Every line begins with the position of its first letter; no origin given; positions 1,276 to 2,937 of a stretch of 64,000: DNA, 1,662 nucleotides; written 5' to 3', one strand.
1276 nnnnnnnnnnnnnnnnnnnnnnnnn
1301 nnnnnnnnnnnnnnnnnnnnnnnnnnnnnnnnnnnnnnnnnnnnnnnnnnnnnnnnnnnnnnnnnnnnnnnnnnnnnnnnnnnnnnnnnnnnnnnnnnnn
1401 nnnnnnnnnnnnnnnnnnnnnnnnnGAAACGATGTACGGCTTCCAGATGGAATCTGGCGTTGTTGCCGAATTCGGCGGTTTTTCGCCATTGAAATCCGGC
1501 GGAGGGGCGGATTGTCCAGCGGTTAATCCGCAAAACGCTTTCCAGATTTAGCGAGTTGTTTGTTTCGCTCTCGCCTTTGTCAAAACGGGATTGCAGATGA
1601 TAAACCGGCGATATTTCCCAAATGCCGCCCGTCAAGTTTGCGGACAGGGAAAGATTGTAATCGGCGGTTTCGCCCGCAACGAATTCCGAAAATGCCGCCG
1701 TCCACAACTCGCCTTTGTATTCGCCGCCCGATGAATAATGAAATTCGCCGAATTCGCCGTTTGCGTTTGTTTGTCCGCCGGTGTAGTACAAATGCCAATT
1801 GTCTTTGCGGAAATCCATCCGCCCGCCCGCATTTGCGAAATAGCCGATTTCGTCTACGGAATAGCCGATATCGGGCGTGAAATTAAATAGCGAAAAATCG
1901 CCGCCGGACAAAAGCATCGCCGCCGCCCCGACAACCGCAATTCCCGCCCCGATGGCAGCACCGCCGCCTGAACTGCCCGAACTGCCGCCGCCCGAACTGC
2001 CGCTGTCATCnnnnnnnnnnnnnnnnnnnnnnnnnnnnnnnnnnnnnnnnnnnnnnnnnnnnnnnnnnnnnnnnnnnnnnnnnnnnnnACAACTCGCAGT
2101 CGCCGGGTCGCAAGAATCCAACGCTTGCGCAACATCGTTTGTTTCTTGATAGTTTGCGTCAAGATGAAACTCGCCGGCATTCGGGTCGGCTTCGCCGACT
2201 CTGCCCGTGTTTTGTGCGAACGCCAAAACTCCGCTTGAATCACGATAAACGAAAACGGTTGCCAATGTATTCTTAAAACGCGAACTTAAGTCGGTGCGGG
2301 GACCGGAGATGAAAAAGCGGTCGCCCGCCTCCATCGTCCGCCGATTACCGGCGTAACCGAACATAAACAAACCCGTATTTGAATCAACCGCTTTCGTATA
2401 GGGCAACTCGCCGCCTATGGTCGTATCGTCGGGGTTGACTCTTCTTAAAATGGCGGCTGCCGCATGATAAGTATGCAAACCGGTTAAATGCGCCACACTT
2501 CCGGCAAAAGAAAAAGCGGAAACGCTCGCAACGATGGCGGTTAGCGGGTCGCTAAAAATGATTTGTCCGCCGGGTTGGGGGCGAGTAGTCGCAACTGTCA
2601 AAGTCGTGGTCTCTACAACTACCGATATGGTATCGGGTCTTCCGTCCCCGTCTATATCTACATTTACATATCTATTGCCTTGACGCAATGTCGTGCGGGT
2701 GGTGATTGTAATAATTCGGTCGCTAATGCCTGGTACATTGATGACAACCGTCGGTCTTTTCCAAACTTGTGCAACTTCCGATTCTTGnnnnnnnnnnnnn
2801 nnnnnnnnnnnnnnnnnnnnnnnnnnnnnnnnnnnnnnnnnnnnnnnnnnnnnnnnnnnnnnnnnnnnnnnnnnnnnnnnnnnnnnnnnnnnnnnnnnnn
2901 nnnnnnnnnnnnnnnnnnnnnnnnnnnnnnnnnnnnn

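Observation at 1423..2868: Two paralogous secreted proteins share a ~160-aa Phe-terminated C-terminal anchor-like domain but have unrelated passenger regions; paralog A carries in-frame coding microsatellites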

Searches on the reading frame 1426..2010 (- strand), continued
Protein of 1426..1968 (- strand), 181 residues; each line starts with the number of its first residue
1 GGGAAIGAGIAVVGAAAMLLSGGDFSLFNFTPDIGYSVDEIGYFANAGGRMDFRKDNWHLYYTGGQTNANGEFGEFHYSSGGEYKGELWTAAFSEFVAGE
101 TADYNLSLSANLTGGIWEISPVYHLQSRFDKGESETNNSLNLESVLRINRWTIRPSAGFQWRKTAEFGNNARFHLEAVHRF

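Call 49: predict_structure(alignment_id=A2)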
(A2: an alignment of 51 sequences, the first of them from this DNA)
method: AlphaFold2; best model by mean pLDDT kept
length: 162 residues; sequences in the alignment: 51
mean_pLDDT: 94.0   pTM: 0.77
mean pLDDT of the five models: 94.0, 93.3, 92.9, 92.6, 88.6
residues with pLDDT >= 90: 137; 70-90: 24; 50-70: 1; < 50: 0
segments of 3 or more residues with pLDDT < 50: none
pLDDT, mean of each block of 10 residues (from residue 1): 86 94 91 97 94 89 97 97 97 95 97 95 96 96 87 95 92
secondary structure, 60 per line:
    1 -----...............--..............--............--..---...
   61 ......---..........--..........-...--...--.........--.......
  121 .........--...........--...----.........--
elements in order: E9-20 E23-36 E39-50 E58-66 E70-79 E82-91 E93-95 E98-100 E103-111 E114-129 E132-142 E152-160
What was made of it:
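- On Type Vc trimeric autotransporter (PF03895 YadA_anchor): Ten strands (call 49).
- Closest known: Classical. Different: About 155 aa and ten strands, against about 250-300 aa and twelve strands (call 49).
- It gives ten strands of 9-16 residues joined by loops of 1-9 residues, with mean pLDDT 94.0 and pTM 0.77 on a 51-sequence alignment (call 49). pTM of 0.77 is low for a pLDDT of 94 (call 49).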

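Call 51: fold_search(model_id=the predicted structure, library=pdb)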
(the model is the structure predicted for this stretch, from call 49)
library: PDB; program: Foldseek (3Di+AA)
matches with E <= 10: 801; with E <= 0.001: 4
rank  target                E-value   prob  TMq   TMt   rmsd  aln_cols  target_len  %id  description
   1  3rgn                  2.8e-04  1.00  0.51  0.20   6.6       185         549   16  Crystal structure of spin-labeled BtuB W371R1 (released 2011-10-26)
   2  8wv0_B                4.5e-04  1.00  0.53  0.31   7.7       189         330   12  Outer membrane porin of Burkholderia pseudomallei (BpsOmp38) (released 2024-10-30)
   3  1nqe                  5.2e-04  1.00  0.52  0.20   6.0       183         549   15  OUTER MEMBRANE COBALAMIN TRANSPORTER (BTUB) FROM E. COLI (released 2003-04-29)
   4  3szv                  9.9e-04  1.00  0.43  0.23   9.5       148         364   12  Crystal structure of Pseudomonas aeruginosa OccK3 (OpdO) (released 2012-02-08)
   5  8wv0_A                1.0e-03  1.00  0.51  0.29   7.9       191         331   13  Outer membrane porin of Burkholderia pseudomallei (BpsOmp38) (released 2024-10-30)
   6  1nqg                  1.2e-03  1.00  0.44  0.16   6.7       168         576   13  OUTER MEMBRANE COBALAMIN TRANSPORTER (BTUB) FROM E. COLI, WITH BOUND CALCIUM (released 2003-04-29)
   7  3rgm                  1.4e-03  1.00  0.51  0.20   6.6       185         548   15  Crystal structure of spin-labeled BtuB T156R1 (released 2011-10-26)
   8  1nqf                  1.9e-03  1.00  0.53  0.21   5.9       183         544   16  OUTER MEMBRANE COBALAMIN TRANSPORTER (BTUB) FROM E. COLI, METHIONINE SUBSTIUTION CONSTRUCT FOR SE-MET SAD PHASING (released 2003-04-29)
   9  3jty_A                2.2e-03  1.00  0.48  0.23   7.8       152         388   11  Crystal structure of a BenF-like porin from Pseudomonas fluorescens Pf-5 (released 2009-10-20)
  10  6ehc_A                2.7e-03  1.00  0.44  0.28   7.4       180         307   13  OmpUdeltaN (N-terminus deletion mutant of OmpU), outer membrane protein of Vibrio cholerae (released 2018-04-25)
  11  3jty_C                3.0e-03  1.00  0.47  0.23   8.2       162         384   13  Crystal structure of a BenF-like porin from Pseudomonas fluorescens Pf-5 (released 2009-10-20)
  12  4fms_B                3.3e-03  1.00  0.49  0.24   9.6       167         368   14  Crystal structure of Pseudomonas aeruginosa OccK2 (OpdF) in complex with glucuronate (released 2013-03-13)
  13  3szd_A                3.5e-03  1.00  0.49  0.24   8.7       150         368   13  Crystal structure of Pseudomonas aeruginosa OccK2 (OpdF) (released 2012-02-08)
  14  5mdo_A                3.5e-03  1.00  0.45  0.26   7.4       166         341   13  Crystal structure of in vitro folded Chitoporin VhChip from Vibrio harveyi (crystal form I) (released 2017-12-20)
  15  3sy9_C                3.7e-03  1.00  0.53  0.26   8.2       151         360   13  Crystal structure of Pseudomonas aeruginosa OccD2 (OpdC) (released 2012-02-08)
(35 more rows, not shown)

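Call 57: search_protein_families(library=pfam, alignment_id=A2, max_evalue=10)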
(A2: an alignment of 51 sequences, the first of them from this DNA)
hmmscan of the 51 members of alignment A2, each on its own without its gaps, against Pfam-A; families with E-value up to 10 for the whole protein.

A. member 1, seq(162 aa): 0 families

B. families by the number of members that match (of 51 scanned): 11 families
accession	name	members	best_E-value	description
PF14121.12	Porin_10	2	0.0095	Putative porin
PF13557.12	Phenol_MetA_deg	2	0.016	Putative MetA-pathway of phenol degradation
PF06629.18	MipA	1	0.017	MltA-interacting protein MipA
PF23821.1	DUF7191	1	0.047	Family of unknown function (DUF7191)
PF08080.17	zf-RNPHF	1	0.048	RNPHF zinc finger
PF04619.18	Adhesin_Dr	1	0.062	Dr-family adhesin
PF09100.16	Qn_am_d_aIV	1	0.11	Quinohemoprotein amine dehydrogenase, alpha subunit domain IV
PF04687.17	Microvir_H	1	0.14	Microvirus H protein (pilot protein)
PF10513.14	EPL1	1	0.18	Enhancer of polycomb-like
PF00993.25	MHC_II_alpha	1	0.2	Class II histocompatibility antigen, alpha domain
PF13517.12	FG-GAP_3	1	7.9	FG-GAP-like repeat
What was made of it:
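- The top three sub-threshold Pfam hits among 51 members (five of twelve member matches) are OM barrel families: Porin_10, Phenol_MetA_deg and MipA (call 57).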

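Call 66: find_encoding_contigs(protein=P0020, flank=10000, max_places=3)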
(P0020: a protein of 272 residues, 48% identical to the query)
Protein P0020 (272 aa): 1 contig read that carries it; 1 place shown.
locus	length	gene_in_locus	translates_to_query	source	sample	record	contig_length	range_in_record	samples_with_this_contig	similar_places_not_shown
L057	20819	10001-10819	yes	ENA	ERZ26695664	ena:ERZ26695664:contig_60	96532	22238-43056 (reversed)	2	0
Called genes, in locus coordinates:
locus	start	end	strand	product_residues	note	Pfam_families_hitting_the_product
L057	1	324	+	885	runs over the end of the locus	PF02739:5_3_exonuc_N, PF01367:5_3_exonuc, PF01612:DNA_pol_A_exo1, PF00476:DNA_pol_A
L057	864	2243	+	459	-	-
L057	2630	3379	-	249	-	PF13098:Thioredoxin_2 (weak), PF13462:Thioredoxin_4, PF01323:DSBA, PF13743:Thioredoxin_5 (weak)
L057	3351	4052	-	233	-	PF00528:BPD_transp_1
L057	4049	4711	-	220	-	PF00528:BPD_transp_1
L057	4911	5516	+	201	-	PF01810:LysE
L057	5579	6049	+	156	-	-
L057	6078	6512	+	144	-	PF01035:DNA_binding_1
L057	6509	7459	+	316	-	PF02899:Phage_int_SAM_1, PF00589:Phage_integrase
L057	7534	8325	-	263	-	PF01416:PseudoU_synth_1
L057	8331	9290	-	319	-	PF13406:SLT_2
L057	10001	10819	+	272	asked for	-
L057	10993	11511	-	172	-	PF04970:LRAT (weak)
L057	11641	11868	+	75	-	-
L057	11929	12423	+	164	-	-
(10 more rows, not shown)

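Call 74: search_solved_structures(query=A2, max_evalue=10)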
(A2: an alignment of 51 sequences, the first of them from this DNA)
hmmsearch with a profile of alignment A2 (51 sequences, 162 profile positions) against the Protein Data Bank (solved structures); distinct sequences matched with E-value up to 10: 2.
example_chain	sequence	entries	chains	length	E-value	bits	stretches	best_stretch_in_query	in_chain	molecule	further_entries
7dda_A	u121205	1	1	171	0.13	15.1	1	6-60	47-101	Envelope protein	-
3k9t_A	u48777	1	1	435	0.22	14.3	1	5-67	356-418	putative peptidase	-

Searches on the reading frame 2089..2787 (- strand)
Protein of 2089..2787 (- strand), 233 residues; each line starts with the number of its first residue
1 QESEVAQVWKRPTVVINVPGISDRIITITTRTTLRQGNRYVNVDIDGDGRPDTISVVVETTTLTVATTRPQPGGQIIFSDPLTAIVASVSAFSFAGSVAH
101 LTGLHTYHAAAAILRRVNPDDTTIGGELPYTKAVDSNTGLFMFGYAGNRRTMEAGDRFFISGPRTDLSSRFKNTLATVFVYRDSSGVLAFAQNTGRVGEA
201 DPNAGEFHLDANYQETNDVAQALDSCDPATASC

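Call 45: find_homologous_proteins(query=window:2089-2787:-, max_evalue=0.01)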
Query seq(233 aa): 452 candidates shared short words with the query, none scored E <= 0.01.
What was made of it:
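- Tried and rejected: Passenger of gene A. A word-index homology search with aa 29-261 gave no hit (call 45).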
